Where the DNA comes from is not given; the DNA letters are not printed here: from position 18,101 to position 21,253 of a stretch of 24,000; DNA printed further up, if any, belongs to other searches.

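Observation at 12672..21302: Six-gene HTH / SNF2 / Mod / Res / ORF156 / ORF236 operon: a Type III R-M core inside a larger, unclassified defence-like module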

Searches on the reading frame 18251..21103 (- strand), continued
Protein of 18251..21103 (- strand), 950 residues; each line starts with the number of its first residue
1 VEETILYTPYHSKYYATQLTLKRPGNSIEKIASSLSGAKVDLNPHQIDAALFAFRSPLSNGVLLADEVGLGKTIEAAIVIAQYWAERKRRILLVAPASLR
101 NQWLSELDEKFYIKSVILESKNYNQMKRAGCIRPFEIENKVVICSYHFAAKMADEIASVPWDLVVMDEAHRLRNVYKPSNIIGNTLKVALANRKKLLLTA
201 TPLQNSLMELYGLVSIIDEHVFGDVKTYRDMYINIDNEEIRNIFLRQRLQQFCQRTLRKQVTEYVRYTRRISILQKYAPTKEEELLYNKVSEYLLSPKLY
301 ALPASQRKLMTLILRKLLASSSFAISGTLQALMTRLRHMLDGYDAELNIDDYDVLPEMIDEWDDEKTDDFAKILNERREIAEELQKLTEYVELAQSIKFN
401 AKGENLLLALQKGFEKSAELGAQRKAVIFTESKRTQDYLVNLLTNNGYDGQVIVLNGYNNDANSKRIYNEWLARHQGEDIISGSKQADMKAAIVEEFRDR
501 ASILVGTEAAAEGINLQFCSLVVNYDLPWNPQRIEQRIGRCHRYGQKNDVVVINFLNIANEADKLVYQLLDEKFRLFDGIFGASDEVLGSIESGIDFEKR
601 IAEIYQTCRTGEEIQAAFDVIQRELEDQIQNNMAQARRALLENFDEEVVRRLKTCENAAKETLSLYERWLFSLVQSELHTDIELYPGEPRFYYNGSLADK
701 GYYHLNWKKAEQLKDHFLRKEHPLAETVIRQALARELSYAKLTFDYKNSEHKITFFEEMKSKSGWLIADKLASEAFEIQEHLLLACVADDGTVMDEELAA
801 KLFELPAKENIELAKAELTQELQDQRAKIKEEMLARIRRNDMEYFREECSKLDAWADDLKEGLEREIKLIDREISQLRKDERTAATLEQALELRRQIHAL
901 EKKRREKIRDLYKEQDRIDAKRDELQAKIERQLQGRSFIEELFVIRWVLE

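Call 23: find_encoding_contigs(protein=P0013, flank=10000, max_places=3)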
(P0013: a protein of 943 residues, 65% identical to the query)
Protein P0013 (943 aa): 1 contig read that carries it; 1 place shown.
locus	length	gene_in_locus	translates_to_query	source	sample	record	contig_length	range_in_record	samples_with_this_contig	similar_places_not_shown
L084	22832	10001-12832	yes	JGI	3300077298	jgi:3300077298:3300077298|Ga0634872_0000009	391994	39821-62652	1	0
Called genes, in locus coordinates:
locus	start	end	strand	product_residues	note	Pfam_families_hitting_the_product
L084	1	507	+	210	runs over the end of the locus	PF00483:NTP_transferase, PF12804:NTP_transf_3 (weak)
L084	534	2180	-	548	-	PF00239:Resolvase, PF07508:Recombinase, PF13408:Zn_ribbon_recom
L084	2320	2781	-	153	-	PF00239:Resolvase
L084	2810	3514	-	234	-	PF01381:HTH_3, PF12844:HTH_19, PF13443:HTH_26 (faint), PF13560:HTH_31 (weak)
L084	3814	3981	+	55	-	-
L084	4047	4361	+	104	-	-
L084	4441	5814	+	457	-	-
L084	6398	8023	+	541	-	PF03796:DnaB_C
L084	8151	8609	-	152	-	-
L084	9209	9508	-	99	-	-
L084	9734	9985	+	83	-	PF27871:CLB_0814_fam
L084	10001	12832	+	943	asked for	PF13872:AAA_34 (faint), PF00176:SNF2-rel_dom, PF00270:DEAD, PF04851:ResIII, PF00271:Helicase_C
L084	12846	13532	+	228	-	-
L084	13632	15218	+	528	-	PF01555:N6_N4_Mtase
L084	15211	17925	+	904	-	PF04851:ResIII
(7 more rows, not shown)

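Call 50: search_solved_structures(query=A1, max_evalue=0.001, show_alignments=0)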
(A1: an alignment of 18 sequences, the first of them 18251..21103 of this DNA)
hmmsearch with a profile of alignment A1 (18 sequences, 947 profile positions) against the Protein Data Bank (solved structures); distinct sequences matched with E-value up to 0.001: 153 (the best 60 are shown).
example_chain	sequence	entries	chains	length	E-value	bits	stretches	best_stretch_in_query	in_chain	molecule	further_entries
8so8_A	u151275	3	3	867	1.2e-44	155.5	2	23-227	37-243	RNA polymerase-associated protein RapA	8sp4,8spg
4s20_K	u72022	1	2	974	1.6e-44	155.1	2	23-227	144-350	RNA polymerase-associated protein RapA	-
6bog_A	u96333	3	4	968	1.7e-44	155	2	23-227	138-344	RNA polymerase-associated protein RapA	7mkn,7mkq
7m8e_F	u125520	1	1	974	1.8e-44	155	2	23-227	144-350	RNA polymerase-associated protein RapA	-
8t0l_F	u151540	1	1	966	1.3e-43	152.2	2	21-227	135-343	RNA polymerase-associated protein RapA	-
6iro_L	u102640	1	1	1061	1.7e-34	122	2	38-258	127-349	ISWI chromatin-remodeling complex ATPase ISW1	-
6jyl_K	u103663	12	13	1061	1.7e-34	122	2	38-258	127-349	ISWI chromatin-remodeling complex ATPase ISW1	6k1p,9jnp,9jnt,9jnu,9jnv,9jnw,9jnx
7x3t_V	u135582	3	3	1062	1.7e-34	122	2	38-258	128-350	ISWI chromatin-remodeling complex ATPase ISW1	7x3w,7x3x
9lj2_K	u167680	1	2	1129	2.1e-34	121.7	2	38-258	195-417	ISWI chromatin-remodeling complex ATPase ISW1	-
5jxr_A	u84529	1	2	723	4e-34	120.7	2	59-259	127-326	Chromatin-remodeling complex ATPase-like protein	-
6pwf_K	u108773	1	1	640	4.7e-33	117.2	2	59-259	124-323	chromatin remodeling factor ISWI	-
6igm_H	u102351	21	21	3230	2.1e-30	108.4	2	60-259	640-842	Helicase SRCAP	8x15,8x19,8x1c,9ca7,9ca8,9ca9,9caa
5hzr_A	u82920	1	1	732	4.7e-30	107.2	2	60-229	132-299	SNF2-family ATP dependent chromatin remodeling factor like protein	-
7ux9_P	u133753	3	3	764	3.6e-29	104.3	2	60-229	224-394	ATP-dependent DNA helicase DDM1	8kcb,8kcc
8wh5_K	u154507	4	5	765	3.6e-29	104.3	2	60-229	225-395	ATP-dependent DNA helicase DDM1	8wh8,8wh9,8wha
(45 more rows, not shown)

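Call 58: search_dna_similar(query=window:18251-21103:-, collection=plasmids, mode=protein, max_evalue=1e-50, max_rows=25)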
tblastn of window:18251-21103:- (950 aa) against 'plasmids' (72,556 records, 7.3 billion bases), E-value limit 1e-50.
Records with a match: 50; places in all: 51; records where one place covers at least 80% of the query: 45.
Best place of each record, by identity: <60% 50.
By first word of the organism name: Salmonella 15; Klebsiella 11; Providencia 5; Escherichia 2; Roseomonas 2; Aeromonas 2; Planctomycetes 1; Deinococcus 1; Rhizobium 1; Cupriavidus 1; and 9 more.
By predicted mobility (MOB-suite, as given by PLSDB): conjugative 32; non-mobilizable 14; mobilizable 4.
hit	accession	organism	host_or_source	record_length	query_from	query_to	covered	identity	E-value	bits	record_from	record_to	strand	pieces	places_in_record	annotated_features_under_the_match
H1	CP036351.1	Planctomycetes bacterium K2D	-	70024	6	949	99%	53.6%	0e+0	994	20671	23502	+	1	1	rapA: RNA polymerase-associated protein RapA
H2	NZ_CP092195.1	Deinococcus sp. KNUC1210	Setaria viridis,cell ...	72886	6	949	99%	48.4%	0e+0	874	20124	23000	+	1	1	SNF2-related protein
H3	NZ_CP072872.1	Rhizobium sp. NLR16a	lentil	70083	8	947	99%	48.4%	0e+0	855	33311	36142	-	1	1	SNF2-related protein | helix-turn-helix domain-containing protein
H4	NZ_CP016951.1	Cupriavidus taiwanensis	Mimosa,single cell,nodules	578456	4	949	100%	47.9%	0e+0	863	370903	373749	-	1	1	SNF2-related protein | helix-turn-helix domain-containing protein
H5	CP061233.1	Escherichia coli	Sheep,cell culture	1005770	8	949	99%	46.6%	0e+0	803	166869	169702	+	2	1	none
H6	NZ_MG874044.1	Salmonella sp.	-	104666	5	950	100%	45.4%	0e+0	803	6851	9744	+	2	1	helix-turn-helix domain-containing protein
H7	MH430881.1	Salmonella enterica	-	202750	5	950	100%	45.3%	0e+0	800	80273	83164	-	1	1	rapA_1: RNA polymerase-associated protein RapA | hypothetical protein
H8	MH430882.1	Salmonella enterica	-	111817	5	950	100%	45.3%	0e+0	800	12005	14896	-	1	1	rapA_2: RNA polymerase-associated protein RapA | hypothetical protein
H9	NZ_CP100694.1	Salmonella enterica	Homo sapiens,stool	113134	5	950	100%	45.3%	0e+0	800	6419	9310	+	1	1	SNF2-related protein | helix-turn-helix domain-containing protein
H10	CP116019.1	Salmonella enterica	cell culture,pig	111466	5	950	100%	45.3%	0e+0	800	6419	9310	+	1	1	SNF2-related protein | helix-turn-helix domain-containing protein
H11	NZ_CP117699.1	Salmonella enterica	Homo sapiens,tissue sample,leg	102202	5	950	100%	45.3%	0e+0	800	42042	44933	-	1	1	SNF2-related protein | helix-turn-helix domain-containing protein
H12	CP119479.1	Salmonella enterica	Product-Raw-Ground, Comminuted or ...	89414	5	950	100%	45.3%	0e+0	800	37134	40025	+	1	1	SNF2-related protein | helix-turn-helix domain-containing protein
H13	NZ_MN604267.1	Salmonella enterica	-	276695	5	950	100%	45.3%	0e+0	800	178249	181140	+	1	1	SNF2-related protein | helix-turn-helix domain-containing protein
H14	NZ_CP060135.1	Salmonella enterica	slaughtered pig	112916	5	950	100%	45.3%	0e+0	800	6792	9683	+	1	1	SNF2-related protein | helix-turn-helix domain-containing protein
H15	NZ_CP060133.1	Salmonella enterica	slaughtered pig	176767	5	950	100%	45.3%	0e+0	800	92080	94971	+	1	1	SNF2-related protein | helix-turn-helix domain-containing protein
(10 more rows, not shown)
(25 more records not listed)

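Call 59: get_annotated_region(hit=H9, flank=12000)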
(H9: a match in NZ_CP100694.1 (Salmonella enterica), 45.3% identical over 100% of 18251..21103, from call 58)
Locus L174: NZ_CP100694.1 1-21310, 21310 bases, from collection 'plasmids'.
description: Salmonella enterica subsp. enterica serovar London strain R18.1595 plasmid pR18.1595_113k, complete sequence
organism: Salmonella enterica (NCBI taxid 149390)
taxonomy: Bacteria; Pseudomonadota; Gammaproteobacteria; Enterobacterales; Enterobacteriaceae; Salmonella; Salmonella enterica
host: -; source: Homo sapiens,stool; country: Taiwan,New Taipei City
typing (MOB-suite, as given by PLSDB): conjugative; replicon IncFIB; relaxase MOBC; mating-pair formation MPF_T
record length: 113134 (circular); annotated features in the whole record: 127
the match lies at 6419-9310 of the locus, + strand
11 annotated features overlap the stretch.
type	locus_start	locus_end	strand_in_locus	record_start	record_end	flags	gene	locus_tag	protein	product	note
CDS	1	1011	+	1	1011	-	-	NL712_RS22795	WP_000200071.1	RepB family plasmid replication initiator protein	GO:0006270 - DNA replication initiation [Evidence IEA]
CDS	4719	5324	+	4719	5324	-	-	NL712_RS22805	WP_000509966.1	recombinase family protein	GO:0006310 - DNA recombination [Evidence IEA]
CDS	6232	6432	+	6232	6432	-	-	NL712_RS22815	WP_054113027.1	helix-turn-helix domain-containing protein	-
CDS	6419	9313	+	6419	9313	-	-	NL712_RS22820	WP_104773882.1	SNF2-related protein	-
CDS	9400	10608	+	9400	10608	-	-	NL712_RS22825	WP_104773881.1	IS256 family transposase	-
CDS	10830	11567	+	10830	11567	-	-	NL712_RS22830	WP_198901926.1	Abi family protein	-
CDS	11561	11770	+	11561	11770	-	-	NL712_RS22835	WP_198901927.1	hypothetical protein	-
CDS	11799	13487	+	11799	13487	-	-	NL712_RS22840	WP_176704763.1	site-specific DNA-methyltransferase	GO:0006306 - DNA methylation [Evidence IEA]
CDS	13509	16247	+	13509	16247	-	-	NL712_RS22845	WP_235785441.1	DEAD/DEAH box helicase family protein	-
CDS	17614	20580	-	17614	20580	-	-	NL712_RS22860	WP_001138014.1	Tn3-like element TnAs1 family transposase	-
CDS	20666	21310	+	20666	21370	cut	-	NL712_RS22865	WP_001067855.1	IS6-like element IS26 family transposase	-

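Call 100: find_related_loci(query=A1, collection=viral_contigs, flank=10000)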
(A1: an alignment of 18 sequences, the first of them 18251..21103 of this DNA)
Query A1 (950 aa) in viral_contigs; peptide patterns used: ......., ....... (x = any residue, [..] = any of these).
157 stretches matched a pattern; 103 encode a relative of the query (tblastn E <= 1e-3); the best 80 are kept; 77 distinct loci.
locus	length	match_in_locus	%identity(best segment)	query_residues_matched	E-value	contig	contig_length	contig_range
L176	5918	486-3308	56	7-947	0e+0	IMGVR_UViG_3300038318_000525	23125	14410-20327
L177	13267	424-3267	53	5-947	0e+0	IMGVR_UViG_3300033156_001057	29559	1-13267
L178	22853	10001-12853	52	5-949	0e+0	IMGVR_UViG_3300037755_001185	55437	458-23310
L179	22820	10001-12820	53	7-935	0e+0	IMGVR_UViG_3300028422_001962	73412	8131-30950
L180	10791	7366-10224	51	4-949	0e+0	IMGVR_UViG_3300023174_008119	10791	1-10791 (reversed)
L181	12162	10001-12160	63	7-724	0e+0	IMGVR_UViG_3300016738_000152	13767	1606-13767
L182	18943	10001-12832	54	7-947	0e+0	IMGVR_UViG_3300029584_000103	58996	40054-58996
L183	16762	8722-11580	50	5-949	0e+0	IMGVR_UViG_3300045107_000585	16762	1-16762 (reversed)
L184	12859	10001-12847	49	8-947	0e+0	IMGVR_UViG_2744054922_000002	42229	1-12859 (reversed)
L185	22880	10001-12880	47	4-949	0e+0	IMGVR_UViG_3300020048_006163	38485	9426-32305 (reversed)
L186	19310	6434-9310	47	3-949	0e+0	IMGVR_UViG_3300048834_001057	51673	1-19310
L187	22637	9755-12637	47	5-947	0e+0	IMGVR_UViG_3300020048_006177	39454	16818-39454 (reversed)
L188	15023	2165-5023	47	8-947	0e+0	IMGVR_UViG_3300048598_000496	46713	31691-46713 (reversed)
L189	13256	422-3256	46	8-947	0e+0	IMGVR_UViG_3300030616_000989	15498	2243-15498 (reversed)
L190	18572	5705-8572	45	6-949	0e+0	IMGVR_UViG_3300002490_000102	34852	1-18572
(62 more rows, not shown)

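Call 104: search_protein_families(library=padloc, proteins=[L190:8612-11731:+, L190:11731-15048:+, L190:5705-8578:+], max_evalue=0.00001)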
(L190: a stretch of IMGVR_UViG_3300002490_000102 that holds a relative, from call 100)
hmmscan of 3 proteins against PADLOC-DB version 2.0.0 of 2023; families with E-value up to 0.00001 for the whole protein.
L190:8612-11731:+ (1039 aa): 17 families
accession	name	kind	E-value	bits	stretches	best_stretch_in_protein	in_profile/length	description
PDLC03646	MTase_III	-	0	1128.1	1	1-1035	1-1054/1057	Type III methyltransferase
PDLC03638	MTase_III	-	5.9e-70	234.6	2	282-563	202-488/816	Type III methyltransferase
PDLC03634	MTase_III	-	5.3e-57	192.1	2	498-803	165-442/621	Type III methyltransferase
PDLC03644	MTase_III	-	2e-54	183.3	1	452-842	34-418/542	Type III methyltransferase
PDLC03641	MTase_III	-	3.4e-45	152.8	2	503-804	181-445/657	Type III methyltransferase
PDLC03636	MTase_III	-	7.7e-44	148.4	1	450-825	40-413/575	Type III methyltransferase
PDLC03645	MTase_III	-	2.5e-40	136.3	2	459-689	142-376/709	Type III methyltransferase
PDLC03642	MTase_III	-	4.2e-38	129.3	2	458-621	84-254/528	Type III methyltransferase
PDLC03635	MTase_III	-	2.5e-37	126.9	1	454-821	216-576/708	Type III methyltransferase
PDLC03640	MTase_III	-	1.9e-36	123.7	2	492-821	101-447/654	Type III methyltransferase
PDLC03639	MTase_III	-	2.6e-27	93.5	2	450-637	81-269/639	Type III methyltransferase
PDLC03637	MTase_III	-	7.4e-26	88.9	2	459-609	124-290/513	Type III methyltransferase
PDLC03643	MTase_III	-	2.7e-15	54.5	1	725-803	188-264/465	Type III methyltransferase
PDLC03278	MTase_II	-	6.6e-15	53.4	1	466-578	8-116/390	Type II methyltransferase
PDLC03354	MTase_II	-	1.6e-14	51.8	1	457-613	61-239/425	Type II methyltransferase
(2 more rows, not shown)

L190:11731-15048:+ (1105 aa): 1 family
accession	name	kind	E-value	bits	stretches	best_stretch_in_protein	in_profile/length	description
PDLC03654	REase_III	-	0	1537.7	1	5-1100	19-1124/1154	Type III restriction enzyme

L190:5705-8578:+ (957 aa): 45 families (the best 25 are shown)
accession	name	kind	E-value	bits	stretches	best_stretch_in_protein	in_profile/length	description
PDLC02619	DrmD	-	2e-203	676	1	29-660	25-652/872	DrmD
PDLC02500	BrxHI|BrxHII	-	2.1e-71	239.7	3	476-648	508-677/933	BrxHI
PDLC02623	DrmD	-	8.7e-63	210.5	2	462-617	543-700/1040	DrmD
PDLC02621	DrmD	-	3.3e-62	209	1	27-593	112-683/1040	DrmD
PDLC02504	BrxHI|BrxHII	-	4.5e-54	181.8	2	28-456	101-520/971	BrxHII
PDLC00659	HmaA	-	4.6e-53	178.4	2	28-472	96-565/1176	SNF2 helicase / DEAD-box helicase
PDLC02620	DrmD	-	9.1e-48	160.9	2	37-460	100-525/1060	DrmD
PDLC02572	DrmA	-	3.1e-43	145.9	1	23-561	105-642/1043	DrmA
PDLC02843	DpdE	-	3.1e-42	142.6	2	30-226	152-329/1091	DpdE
PDLC02840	DpdE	-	1.2e-39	134.3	2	29-216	152-322/1091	DpdE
PDLC00633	ZorD1|ZorD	-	8.3e-38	128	2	31-233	440-636/908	"SWI2/SNF2 helicase, Mrr-like nuclease"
PDLC02634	DrmD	-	1.1e-34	117.4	1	33-572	88-609/900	DrmD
PDLC00631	ZorD1|ZorD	-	2.2e-34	116.5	2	28-229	433-645/1071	"SWI2/SNF2 helicase, Mrr-like nuclease"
PDLC02632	DrmD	-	4.3e-34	116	1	29-562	116-646/662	DrmD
PDLC02844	DpdE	-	6.4e-32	108.4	2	30-219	147-328/1074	DpdE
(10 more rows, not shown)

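Call 105: search_protein_families(library=ncbifam, proteins=[L190:8612-11731:+, L190:11731-15048:+, L190:5705-8578:+, L174:6232-6432:+, L174:11799-13487:+, L174:13509-16247:+], max_evalue=0.00001)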
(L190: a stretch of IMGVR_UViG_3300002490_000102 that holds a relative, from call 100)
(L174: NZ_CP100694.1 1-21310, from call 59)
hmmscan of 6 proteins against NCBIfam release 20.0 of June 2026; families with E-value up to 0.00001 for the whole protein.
L190:8612-11731:+ (1039 aa): 0 families

L190:11731-15048:+ (1105 aa): 0 families

L190:5705-8578:+ (957 aa): 19 families
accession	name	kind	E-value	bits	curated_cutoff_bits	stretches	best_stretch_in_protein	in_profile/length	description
NF038318.1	DISARM_DrmD_b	equivalog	5.1e-205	683.3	950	1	29-663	22-652/868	DISARM system SNF2-like helicase DrmD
NF038317.1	DISARM_DrmD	equivalog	2e-83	281.3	610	1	22-939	93-1000/1021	DISARM system SNF2-like helicase DrmD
NF041062.1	DpdE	equivalog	6.4e-59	199.9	500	1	29-625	146-720/1048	protein DpdE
NF003426.0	PRK04914.1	equivalog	3.9e-49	167.7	576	2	30-224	147-344/959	RNA polymerase-associated protein RapA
NF042964.1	phospholipD_antiphage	equivalog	6.9e-44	150.4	1100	2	390-585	659-833/895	phospholipase D-like domain-containing anti-phage protein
NF058637.1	helic_SCO1167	equivalog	2.3e-31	108.7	1200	2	53-241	487-669/932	SCO1167/SCO6262 family helicase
NF041790.1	anti-phage_ZorD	equivalog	1.6e-24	86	1500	2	35-228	580-795/1035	type I Zorya anti-phage system protein ZorD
NF053675.1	pilus_reg_Snf2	equivalog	8e-24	83.8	1100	2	56-222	605-762/1029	pilus expression-regulating Snf2 family helicase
NF002340.1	PRK01297.1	equivalog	4e-11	42.3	564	1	448-555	251-355/372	ATP-dependent RNA helicase RhlB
NF053631.1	RNA_helic_CshA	equivalog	5.3e-10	38.8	646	1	451-547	242-337/434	degradosome RNA helicase CshA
NF008744.0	PRK11776.1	equivalog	7.1e-10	38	524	1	405-547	202-342/460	ATP-dependent RNA helicase DbpA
NF053711.1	RNA_heli_RhlE1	exception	8.7e-10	37.9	750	1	405-550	203-347/434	RNA helicase RhlE1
NF003419.0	PRK04837.1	equivalog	9.3e-10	37.8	588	1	414-548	224-357/424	ATP-dependent RNA helicase RhlB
NF053636.1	DDHlcsCsdAPsy1082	equivalog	1.1e-08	34.1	890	1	446-554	243-350/512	DEAD/DEAH box helicase CsdA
NF007882.0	PRK10590.1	equivalog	5.5e-08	32.2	743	1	423-555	223-353/456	ATP-dependent RNA helicase RhlE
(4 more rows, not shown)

L174:6232-6432:+ (66 aa): 3 families
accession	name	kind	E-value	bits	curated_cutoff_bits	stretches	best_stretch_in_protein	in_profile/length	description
NF047737.1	antiphage_MADS1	equivalog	8.6e-24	83.5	80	1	3-51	1-49/49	methylation-associated defense system helix-turn-helix domain-containing protein MAD1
TIGR01764.1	excise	domain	5.4e-18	65.1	28.8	1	6-52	2-48/49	excisionase family DNA-binding protein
NF033787.1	HTH_BldC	subfamily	5.3e-06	26.2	77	1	5-49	2-47/49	BldC family transcriptional regulator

L174:11799-13487:+ (562 aa): 3 families
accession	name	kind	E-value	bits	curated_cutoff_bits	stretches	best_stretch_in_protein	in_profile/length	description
NF008572.0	PRK11524.1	equivalog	2.1e-20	73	292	2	338-387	198-247/294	adenine-specific DNA-methyltransferase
NF050803.1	DnaMtaseCcrMCaul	equivalog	1.9e-15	56.7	830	1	329-401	180-252/350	adenine-specific DNA-methyltransferase CcrM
NF010253.0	PRK13699.1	subfamily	2e-07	30.9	244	1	334-399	143-208/226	DNA methyltransferase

L174:13509-16247:+ (912 aa): 3 families
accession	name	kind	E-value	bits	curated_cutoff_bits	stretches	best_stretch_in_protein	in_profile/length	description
NF046055.1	restr_BPTD_3080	equivalog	3.5e-23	81.5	800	2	356-427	545-616/970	BPTD_3080 family restriction endonuclease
NF012027.0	PRK15483.1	equivalog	5.1e-08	31.3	564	0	394-430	511-547/986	type III restriction-modification system endonuclease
NF053632.1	heli_RadD_YejH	equivalog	2.5e-07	29.4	720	1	253-434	173-348/573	DNA repair helicase RadD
